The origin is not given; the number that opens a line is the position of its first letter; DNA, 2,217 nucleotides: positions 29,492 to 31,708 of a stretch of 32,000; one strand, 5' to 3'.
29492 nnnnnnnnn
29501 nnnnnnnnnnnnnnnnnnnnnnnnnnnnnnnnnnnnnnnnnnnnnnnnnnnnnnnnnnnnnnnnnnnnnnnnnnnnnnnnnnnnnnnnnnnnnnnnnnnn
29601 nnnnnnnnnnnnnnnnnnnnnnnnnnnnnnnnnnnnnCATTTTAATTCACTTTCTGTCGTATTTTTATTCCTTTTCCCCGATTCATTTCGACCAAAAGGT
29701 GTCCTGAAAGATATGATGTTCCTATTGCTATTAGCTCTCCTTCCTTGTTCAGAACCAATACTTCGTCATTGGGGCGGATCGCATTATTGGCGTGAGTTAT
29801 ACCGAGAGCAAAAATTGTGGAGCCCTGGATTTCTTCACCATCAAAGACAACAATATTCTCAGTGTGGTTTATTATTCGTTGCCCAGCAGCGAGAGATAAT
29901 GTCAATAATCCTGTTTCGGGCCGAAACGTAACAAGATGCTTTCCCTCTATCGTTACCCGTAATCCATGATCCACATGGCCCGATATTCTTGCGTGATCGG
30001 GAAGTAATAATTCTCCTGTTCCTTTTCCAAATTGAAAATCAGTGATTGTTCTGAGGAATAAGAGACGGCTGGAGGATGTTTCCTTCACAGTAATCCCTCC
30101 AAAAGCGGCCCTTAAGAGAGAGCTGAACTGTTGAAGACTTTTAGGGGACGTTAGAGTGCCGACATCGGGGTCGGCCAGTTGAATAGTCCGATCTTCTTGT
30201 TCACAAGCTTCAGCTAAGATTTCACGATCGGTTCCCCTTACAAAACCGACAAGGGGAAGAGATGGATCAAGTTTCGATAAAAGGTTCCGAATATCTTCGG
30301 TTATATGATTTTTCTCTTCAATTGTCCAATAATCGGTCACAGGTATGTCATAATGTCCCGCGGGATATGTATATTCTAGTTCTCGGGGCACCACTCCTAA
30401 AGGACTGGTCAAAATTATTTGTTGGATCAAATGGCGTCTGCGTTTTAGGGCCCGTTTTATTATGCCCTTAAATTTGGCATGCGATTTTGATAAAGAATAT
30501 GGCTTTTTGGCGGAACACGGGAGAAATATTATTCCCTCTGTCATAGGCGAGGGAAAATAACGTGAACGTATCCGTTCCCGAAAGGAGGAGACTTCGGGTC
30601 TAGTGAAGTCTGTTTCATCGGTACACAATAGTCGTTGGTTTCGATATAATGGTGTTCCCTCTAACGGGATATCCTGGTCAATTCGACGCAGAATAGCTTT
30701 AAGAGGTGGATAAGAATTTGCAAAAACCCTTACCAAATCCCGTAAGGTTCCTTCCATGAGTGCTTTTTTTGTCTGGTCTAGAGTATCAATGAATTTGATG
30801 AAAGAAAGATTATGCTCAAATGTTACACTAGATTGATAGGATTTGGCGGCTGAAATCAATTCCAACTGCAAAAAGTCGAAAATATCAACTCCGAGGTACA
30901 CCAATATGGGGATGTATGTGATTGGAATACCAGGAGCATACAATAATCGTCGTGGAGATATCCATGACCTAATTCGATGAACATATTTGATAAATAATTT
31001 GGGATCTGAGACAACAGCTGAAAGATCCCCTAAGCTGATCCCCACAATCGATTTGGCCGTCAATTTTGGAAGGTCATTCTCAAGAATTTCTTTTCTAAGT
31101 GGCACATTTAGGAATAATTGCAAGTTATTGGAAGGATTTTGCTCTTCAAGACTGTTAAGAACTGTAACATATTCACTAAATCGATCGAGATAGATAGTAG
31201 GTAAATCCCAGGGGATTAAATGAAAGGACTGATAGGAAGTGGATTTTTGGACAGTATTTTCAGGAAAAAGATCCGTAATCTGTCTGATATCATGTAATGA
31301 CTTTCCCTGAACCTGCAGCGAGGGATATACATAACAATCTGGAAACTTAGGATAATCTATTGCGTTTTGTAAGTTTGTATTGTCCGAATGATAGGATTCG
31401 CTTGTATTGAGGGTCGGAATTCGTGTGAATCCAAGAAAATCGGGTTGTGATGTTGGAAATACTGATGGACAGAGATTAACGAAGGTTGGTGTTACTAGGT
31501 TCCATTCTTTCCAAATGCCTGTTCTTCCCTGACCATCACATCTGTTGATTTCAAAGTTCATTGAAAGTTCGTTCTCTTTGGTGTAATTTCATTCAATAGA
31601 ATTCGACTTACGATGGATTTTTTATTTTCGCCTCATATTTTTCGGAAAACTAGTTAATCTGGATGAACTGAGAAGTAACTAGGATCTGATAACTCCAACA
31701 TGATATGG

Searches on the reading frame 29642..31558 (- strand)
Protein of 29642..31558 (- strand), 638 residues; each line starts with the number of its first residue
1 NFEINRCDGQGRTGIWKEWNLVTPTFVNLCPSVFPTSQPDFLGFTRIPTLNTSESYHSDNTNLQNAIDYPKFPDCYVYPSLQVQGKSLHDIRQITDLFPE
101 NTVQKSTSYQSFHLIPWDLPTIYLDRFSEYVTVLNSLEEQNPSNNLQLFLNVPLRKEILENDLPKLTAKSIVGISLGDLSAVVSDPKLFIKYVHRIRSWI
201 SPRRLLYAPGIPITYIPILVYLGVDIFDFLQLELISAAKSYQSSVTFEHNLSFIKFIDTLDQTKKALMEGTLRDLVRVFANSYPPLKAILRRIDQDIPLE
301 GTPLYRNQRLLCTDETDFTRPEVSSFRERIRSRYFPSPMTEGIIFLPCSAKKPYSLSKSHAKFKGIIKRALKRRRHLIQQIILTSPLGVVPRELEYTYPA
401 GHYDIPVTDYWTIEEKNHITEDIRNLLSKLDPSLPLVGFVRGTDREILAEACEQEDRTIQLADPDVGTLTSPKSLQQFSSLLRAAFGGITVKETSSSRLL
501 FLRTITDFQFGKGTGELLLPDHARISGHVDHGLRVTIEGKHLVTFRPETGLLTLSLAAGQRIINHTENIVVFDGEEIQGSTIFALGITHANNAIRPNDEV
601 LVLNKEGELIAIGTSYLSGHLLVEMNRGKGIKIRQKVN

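Call 32: search_protein_families(library=pfam, proteins=[window:29642-31558:-], max_evalue=0.001)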
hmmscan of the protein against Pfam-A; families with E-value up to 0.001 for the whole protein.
window:29642-31558:- (638 aa): 3 families
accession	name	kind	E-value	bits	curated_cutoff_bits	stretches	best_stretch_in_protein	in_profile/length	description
PF17884.7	DUF5591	-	9.1e-40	136.4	26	1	323-480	1-148/150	Domain of unknown function (DUF5591)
PF14810.12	TGT_C2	-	6.5e-12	45.9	25.3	1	502-566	3-69/72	Patch-forming domain C2 of tRNA-guanine transglycosylase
PF01472.26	PUA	-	3e-11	43.5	24.8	1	578-635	15-72/74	PUA domain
